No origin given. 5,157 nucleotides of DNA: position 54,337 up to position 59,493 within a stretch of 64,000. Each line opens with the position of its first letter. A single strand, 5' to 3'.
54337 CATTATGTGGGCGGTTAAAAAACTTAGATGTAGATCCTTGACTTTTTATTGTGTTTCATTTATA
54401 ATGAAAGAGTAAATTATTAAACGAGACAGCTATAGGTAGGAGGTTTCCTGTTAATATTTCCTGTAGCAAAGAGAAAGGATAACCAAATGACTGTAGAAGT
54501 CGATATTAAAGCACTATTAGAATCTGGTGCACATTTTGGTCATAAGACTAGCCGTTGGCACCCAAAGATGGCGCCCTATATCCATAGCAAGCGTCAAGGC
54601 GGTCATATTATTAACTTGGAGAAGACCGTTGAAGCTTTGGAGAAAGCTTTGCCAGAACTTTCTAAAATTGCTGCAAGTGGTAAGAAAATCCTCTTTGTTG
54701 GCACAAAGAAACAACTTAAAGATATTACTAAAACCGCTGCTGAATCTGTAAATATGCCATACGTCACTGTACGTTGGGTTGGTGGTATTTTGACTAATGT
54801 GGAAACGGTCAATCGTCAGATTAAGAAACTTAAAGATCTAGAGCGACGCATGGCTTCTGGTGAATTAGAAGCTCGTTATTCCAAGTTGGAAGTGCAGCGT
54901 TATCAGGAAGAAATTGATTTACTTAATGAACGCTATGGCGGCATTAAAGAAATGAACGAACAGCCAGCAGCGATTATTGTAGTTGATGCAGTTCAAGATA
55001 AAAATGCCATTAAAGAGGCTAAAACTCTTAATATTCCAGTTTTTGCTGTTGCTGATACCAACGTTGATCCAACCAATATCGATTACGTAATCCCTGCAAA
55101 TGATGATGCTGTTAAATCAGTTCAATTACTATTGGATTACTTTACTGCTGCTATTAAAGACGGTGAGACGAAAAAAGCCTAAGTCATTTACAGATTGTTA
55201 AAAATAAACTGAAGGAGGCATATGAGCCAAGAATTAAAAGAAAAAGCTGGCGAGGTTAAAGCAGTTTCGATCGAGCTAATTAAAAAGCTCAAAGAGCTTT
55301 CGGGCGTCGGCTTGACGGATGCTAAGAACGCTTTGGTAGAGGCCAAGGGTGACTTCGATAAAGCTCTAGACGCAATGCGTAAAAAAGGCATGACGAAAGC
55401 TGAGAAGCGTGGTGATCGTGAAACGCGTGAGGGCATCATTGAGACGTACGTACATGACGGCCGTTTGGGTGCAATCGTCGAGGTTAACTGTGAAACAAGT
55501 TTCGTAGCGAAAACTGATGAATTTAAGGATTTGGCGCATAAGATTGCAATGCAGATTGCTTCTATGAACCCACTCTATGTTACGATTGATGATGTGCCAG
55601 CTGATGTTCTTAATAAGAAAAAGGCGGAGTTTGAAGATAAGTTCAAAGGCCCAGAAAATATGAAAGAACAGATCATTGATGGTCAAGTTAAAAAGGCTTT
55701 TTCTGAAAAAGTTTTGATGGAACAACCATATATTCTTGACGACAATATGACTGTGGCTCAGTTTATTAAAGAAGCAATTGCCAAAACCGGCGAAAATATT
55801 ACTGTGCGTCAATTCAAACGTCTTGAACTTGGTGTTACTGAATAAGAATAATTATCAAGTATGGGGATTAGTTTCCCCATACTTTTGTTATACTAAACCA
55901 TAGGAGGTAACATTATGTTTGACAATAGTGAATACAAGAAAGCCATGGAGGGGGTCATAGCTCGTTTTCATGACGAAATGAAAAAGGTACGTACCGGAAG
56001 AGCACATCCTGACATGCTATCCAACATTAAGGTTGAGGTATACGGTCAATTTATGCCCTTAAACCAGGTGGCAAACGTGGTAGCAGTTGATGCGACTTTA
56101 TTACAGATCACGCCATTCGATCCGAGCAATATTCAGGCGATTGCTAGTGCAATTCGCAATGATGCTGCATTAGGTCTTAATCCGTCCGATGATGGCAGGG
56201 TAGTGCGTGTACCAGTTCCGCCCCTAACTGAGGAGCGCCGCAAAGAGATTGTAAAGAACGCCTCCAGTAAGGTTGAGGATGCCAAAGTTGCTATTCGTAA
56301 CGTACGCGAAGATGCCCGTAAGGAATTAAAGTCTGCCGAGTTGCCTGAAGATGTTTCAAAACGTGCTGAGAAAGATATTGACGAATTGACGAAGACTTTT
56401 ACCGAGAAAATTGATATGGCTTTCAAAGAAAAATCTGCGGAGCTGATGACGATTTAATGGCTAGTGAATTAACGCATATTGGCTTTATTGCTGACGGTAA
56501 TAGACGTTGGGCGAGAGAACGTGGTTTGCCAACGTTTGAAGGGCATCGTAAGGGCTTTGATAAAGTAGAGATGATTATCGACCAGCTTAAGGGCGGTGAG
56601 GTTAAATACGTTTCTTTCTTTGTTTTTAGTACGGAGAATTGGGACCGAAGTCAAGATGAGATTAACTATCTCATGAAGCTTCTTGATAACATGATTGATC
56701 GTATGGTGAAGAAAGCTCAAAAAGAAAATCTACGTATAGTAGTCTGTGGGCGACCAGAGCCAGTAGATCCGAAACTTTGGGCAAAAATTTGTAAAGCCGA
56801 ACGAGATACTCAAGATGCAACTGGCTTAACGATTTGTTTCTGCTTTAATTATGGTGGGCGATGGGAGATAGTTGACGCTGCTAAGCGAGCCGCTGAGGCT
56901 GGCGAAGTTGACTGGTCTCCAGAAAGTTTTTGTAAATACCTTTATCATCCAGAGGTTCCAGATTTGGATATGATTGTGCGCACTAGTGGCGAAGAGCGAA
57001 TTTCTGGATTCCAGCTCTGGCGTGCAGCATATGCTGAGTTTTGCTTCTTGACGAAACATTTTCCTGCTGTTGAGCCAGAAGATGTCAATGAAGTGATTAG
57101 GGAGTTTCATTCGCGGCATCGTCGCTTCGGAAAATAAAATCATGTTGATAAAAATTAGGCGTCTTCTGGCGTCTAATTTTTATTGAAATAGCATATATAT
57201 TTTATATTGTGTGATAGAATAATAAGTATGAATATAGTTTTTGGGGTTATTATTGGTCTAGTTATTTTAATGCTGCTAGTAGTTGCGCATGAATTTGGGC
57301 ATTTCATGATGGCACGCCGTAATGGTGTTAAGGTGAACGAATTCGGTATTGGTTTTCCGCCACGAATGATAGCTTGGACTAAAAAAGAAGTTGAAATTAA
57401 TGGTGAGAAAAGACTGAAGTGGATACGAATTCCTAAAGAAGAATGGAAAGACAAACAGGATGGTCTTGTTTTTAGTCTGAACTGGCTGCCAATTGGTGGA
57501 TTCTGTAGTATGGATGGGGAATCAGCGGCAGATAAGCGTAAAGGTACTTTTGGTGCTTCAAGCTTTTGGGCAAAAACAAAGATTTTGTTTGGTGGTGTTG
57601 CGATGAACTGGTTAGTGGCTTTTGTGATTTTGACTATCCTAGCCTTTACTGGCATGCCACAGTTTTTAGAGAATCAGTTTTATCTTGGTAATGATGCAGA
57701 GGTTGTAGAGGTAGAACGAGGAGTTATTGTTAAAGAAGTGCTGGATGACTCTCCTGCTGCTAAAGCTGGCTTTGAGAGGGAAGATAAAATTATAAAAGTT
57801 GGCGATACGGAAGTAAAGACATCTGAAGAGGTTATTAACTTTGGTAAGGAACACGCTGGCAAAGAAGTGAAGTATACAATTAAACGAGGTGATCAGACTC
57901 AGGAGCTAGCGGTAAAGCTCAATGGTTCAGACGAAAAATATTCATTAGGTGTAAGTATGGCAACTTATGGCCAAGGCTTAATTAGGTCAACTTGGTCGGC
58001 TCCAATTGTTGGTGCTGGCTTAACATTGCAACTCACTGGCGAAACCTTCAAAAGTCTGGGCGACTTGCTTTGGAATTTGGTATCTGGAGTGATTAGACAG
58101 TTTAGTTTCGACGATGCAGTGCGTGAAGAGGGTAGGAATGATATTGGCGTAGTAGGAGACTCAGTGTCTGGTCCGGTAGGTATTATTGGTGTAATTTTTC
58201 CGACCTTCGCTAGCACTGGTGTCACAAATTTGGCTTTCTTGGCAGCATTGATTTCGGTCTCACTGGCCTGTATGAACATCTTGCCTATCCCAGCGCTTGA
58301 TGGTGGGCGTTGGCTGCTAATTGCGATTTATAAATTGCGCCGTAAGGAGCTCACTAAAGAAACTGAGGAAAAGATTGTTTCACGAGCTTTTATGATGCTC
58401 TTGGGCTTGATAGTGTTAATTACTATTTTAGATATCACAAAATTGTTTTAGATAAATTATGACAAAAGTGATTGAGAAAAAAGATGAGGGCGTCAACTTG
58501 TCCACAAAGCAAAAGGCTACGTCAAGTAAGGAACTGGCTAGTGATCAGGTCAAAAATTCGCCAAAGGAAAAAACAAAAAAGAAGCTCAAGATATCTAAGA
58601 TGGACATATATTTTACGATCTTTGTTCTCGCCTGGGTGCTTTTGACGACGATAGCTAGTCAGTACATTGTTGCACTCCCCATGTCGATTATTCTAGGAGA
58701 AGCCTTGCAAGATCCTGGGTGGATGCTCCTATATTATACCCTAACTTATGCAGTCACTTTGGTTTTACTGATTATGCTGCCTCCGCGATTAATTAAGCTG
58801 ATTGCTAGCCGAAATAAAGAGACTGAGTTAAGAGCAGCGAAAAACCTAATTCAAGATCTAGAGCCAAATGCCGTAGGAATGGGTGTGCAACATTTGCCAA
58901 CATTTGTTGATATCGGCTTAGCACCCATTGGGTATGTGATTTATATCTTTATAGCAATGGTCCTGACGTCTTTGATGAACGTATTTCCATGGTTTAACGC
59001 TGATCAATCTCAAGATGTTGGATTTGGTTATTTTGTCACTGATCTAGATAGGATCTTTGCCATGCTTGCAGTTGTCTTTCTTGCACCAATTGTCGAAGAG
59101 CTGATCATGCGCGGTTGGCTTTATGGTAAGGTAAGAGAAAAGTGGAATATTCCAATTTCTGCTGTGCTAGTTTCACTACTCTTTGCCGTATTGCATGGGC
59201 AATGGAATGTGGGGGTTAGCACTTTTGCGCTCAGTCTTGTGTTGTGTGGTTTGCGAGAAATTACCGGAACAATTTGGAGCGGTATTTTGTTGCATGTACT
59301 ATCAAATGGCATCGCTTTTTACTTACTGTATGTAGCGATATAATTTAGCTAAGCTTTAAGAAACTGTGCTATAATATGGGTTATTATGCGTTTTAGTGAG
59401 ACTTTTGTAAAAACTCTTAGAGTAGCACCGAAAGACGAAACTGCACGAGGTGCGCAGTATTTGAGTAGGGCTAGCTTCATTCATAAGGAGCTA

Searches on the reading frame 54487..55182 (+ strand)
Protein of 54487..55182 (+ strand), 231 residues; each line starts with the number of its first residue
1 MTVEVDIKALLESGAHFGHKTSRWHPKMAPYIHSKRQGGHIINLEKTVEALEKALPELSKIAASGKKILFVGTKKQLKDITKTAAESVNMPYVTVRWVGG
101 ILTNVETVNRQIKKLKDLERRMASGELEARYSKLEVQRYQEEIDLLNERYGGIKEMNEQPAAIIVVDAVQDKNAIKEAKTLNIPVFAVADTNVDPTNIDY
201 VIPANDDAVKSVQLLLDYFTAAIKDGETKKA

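Call 26: search_protein_families(library=pfam, proteins=[window:54487-55182:+], max_evalue=0.001)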
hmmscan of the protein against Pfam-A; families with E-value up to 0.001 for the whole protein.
window:54487-55182:+ (231 aa): 1 family
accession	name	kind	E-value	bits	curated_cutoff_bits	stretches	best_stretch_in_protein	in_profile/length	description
PF00318.25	Ribosomal_S2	-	1.1e-82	277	26.1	1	10-226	1-216/216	Ribosomal protein S2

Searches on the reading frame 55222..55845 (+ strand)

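Call 26: search_protein_families(library=pfam, proteins=[window:55222-55845:+], max_evalue=0.001)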
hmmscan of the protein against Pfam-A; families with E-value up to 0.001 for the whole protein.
window:55222-55845:+ (207 aa): 1 family
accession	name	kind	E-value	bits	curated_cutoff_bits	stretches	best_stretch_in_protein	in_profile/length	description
PF00889.24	EF_TS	-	2.9e-29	102.6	27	1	69-204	78-203/204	Elongation factor TS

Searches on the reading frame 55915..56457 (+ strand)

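Call 26: search_protein_families(library=pfam, proteins=[window:55915-56457:+], max_evalue=0.001)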
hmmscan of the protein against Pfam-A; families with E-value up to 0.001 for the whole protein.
window:55915-56457:+ (180 aa): 1 family
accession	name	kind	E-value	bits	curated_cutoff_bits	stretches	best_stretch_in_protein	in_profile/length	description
PF01765.24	RRF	-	3.5e-58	196.5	29.7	1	19-178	2-164/164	Ribosome recycling factor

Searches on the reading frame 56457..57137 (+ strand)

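Call 28: search_protein_families(library=pfam, proteins=[window:56457-57137:+], max_evalue=0.001)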
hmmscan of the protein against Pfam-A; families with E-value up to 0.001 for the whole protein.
window:56457-57137:+ (226 aa): 1 family
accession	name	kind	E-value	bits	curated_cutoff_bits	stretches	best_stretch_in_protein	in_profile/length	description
PF01255.24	Prenyltransf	-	8e-68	228.7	27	1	11-225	1-219/219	Putative undecaprenyl diphosphate synthase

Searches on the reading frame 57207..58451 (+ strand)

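Call 28: search_protein_families(library=pfam, proteins=[window:57207-58451:+], max_evalue=0.001)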
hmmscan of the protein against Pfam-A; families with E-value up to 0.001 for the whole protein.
window:57207-58451:+ (414 aa): 4 families
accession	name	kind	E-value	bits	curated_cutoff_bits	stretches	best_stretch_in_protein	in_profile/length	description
PF02163.28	Peptidase_M50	-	6.1e-39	134.1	27.2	2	77-399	37-219/221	Peptidase family M50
PF13180.12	PDZ_2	-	2.9e-13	50.3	27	1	165-238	6-80/80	PDZ domain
PF17820.7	PDZ_6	-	8.5e-09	35.5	27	1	174-227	1-54/54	PDZ domain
PF00595.29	PDZ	-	9e-05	23.2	23.2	1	165-206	23-60/81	PDZ domain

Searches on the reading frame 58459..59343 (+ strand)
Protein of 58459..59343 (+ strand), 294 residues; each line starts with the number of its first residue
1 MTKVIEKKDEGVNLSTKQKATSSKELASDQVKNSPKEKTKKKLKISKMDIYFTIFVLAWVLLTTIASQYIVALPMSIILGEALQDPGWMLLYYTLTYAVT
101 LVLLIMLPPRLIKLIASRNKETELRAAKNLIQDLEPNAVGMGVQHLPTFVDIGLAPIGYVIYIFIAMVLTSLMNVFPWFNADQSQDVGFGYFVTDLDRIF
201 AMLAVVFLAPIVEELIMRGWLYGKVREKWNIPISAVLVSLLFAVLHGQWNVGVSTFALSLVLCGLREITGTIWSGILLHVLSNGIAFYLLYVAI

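Call 28: search_protein_families(library=pfam, proteins=[window:58459-59343:+], max_evalue=0.001)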
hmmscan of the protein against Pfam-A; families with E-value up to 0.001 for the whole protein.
window:58459-59343:+ (294 aa): 1 family
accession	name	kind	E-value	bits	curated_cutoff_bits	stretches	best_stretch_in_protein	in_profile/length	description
PF02517.21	Rce1-like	-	4.7e-19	68.9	22.4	1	199-284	5-92/93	Type II CAAX prenyl endopeptidase Rce1-like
